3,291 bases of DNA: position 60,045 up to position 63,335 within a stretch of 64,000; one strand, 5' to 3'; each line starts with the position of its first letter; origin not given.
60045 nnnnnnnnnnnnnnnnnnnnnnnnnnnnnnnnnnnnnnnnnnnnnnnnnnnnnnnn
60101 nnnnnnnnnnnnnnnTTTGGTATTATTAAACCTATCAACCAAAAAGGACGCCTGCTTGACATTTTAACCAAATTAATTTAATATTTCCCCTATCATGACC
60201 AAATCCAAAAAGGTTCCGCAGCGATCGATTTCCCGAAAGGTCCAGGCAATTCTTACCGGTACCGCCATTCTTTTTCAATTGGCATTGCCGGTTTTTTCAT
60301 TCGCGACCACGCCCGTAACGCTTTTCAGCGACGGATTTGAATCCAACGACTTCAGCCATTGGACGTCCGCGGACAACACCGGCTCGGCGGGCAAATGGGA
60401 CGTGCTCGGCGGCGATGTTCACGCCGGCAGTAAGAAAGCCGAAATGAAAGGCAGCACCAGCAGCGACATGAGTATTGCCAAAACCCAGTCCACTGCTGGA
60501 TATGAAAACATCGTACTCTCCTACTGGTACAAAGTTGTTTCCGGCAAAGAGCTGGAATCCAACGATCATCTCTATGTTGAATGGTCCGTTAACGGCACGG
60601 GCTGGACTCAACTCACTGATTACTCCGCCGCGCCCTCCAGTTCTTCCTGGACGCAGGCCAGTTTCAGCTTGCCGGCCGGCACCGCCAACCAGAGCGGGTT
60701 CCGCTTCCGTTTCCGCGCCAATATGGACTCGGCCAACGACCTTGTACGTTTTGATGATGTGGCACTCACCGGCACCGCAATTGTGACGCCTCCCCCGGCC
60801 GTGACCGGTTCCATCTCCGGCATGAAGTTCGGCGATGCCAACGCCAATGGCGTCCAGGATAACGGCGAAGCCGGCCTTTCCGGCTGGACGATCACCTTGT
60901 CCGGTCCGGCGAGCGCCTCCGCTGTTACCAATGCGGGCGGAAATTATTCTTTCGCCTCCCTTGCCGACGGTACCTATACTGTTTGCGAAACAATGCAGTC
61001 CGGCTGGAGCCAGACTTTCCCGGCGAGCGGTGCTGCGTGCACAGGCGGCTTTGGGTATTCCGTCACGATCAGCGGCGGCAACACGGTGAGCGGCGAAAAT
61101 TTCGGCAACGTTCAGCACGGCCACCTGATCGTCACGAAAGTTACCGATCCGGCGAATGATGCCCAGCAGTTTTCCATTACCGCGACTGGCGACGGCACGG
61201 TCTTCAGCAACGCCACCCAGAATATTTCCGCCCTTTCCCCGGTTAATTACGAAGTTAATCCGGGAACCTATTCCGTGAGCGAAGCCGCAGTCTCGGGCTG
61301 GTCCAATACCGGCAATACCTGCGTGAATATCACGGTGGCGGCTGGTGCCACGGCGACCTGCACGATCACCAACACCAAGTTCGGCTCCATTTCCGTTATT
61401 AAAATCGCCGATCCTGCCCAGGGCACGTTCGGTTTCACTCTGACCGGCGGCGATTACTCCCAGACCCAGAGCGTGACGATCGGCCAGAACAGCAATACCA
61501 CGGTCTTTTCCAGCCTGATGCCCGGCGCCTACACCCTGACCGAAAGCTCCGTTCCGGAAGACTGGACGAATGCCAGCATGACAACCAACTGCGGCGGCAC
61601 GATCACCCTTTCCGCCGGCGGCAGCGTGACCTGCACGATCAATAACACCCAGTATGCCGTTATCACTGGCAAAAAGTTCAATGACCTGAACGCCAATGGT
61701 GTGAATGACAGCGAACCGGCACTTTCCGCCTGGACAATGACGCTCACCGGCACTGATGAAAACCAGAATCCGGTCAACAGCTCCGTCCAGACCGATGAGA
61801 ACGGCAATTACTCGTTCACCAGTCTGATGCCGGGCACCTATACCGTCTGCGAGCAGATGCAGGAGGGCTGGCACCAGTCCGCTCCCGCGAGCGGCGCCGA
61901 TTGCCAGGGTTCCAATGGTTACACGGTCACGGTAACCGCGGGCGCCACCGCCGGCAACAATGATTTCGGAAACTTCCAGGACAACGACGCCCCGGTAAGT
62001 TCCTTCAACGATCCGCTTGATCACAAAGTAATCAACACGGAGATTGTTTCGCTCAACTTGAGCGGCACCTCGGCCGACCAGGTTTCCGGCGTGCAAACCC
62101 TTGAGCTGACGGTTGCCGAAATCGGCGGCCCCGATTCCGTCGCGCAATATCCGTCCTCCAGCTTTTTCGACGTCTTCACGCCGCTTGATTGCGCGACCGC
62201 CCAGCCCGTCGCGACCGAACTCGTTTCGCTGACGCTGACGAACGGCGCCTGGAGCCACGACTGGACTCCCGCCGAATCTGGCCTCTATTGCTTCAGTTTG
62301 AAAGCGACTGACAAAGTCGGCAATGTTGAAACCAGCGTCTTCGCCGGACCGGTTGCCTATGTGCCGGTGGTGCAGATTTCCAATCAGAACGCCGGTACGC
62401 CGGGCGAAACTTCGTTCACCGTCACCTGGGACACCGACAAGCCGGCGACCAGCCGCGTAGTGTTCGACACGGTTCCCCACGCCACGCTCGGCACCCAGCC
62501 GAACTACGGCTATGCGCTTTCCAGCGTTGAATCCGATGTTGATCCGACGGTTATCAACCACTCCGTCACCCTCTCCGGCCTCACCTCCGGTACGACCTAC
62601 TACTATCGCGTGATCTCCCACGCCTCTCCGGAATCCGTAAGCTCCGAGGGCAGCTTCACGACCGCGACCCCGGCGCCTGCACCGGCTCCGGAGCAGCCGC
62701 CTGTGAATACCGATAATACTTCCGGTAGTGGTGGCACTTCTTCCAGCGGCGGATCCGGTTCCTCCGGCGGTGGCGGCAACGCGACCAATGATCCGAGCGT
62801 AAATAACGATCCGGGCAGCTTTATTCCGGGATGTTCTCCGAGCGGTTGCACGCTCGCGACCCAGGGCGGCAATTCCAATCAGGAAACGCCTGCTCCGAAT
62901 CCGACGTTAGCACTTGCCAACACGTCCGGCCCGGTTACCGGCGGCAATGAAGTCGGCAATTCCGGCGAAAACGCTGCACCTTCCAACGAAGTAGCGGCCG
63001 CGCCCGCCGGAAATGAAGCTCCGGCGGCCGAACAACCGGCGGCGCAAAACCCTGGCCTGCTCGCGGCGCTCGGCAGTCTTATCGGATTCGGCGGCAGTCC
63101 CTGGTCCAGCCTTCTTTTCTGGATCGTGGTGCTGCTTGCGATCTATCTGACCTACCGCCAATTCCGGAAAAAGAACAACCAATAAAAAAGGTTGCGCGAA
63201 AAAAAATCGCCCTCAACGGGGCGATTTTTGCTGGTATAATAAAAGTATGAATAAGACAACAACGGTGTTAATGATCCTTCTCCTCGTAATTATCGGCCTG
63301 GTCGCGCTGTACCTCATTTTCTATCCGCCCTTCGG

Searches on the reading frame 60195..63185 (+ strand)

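Call 66: search_protein_families(library=pfam, proteins=[window:60195-63185:+], max_evalue=0.00001)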
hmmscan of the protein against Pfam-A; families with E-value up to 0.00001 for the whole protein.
window:60195-63185:+ (996 aa): 6 families
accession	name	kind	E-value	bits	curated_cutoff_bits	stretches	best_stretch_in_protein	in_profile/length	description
PF17210.9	SdrD_B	-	7.3e-26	91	29.7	2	210-280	6-79/112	SdrD B-like domain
PF17802.7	SpaA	-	2.6e-17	63.2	23.1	0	507-554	13-59/91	Prealbumin-like fold domain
PF16656.11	Pur_ac_phosph_N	-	3.7e-10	40.7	30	1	737-823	11-93/93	Purple acid Phosphatase, N-terminal domain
PF19403.5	SpaA_2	-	4.3e-09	37.3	25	1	320-391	20-96/96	Prealbumin-like fold domain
PF13620.12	CarboxypepD_reg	-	7.3e-09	36.3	32.3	0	220-267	6-56/82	Carboxypeptidase regulatory-like domain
PF13715.12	CarbopepD_reg_2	-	2.7e-06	27.8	32.2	0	222-263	8-48/88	CarboxypepD_reg-like domain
